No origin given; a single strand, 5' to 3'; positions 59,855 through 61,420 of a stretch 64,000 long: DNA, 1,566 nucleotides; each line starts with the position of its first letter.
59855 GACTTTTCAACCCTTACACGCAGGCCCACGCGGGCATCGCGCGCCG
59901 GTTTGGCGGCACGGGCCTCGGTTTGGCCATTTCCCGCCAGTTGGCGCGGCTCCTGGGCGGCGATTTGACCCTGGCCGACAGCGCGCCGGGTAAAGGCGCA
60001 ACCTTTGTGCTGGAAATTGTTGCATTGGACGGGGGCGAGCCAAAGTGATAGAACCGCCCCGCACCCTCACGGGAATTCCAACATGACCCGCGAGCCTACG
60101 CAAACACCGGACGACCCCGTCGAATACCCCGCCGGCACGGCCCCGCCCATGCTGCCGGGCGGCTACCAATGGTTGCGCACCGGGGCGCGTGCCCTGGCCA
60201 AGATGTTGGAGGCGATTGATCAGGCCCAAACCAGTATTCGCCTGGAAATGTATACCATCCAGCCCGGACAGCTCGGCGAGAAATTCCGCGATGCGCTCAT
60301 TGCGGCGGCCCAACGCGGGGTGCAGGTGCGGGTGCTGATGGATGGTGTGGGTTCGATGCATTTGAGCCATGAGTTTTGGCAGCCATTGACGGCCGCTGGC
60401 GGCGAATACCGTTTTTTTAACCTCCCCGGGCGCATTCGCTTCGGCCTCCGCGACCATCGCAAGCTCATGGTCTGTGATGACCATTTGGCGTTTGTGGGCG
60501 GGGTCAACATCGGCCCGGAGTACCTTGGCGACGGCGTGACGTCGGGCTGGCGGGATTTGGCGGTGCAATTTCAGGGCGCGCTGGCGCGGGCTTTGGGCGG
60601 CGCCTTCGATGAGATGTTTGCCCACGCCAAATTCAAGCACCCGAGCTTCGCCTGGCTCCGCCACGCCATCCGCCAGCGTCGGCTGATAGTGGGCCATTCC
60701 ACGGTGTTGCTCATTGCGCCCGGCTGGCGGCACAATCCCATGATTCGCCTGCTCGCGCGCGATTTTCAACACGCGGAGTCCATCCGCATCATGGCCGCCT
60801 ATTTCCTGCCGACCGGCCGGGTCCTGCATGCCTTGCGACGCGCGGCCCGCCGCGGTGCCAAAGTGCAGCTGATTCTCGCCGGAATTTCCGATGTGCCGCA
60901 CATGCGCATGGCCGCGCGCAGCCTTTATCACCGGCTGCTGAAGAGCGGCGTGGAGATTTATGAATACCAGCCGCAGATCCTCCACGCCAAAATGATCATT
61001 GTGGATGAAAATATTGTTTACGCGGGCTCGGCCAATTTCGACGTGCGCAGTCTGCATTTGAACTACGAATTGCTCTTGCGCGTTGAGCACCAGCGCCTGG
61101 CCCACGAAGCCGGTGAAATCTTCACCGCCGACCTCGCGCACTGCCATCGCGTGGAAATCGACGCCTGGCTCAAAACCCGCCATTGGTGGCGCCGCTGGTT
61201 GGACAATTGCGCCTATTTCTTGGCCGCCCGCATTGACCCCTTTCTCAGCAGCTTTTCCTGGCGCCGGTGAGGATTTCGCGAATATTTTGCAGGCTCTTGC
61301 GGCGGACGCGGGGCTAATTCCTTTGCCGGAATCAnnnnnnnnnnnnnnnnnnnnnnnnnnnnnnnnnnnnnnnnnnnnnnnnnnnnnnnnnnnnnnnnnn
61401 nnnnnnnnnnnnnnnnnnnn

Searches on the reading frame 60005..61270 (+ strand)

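Call 79: search_protein_families(library=pfam, proteins=[window:60005-61270:+], max_evalue=0.00001)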
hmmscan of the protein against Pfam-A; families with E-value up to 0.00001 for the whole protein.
window:60005-61270:+ (421 aa): 2 families
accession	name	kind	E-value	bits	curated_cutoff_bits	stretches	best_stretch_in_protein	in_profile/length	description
PF13091.12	PLDc_2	-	1.3e-46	158.2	27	2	258-376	10-131/132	PLD-like domain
PF00614.28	PLDc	-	2.1e-13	50.1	21.9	0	148-173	3-28/28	Phospholipase D Active site motif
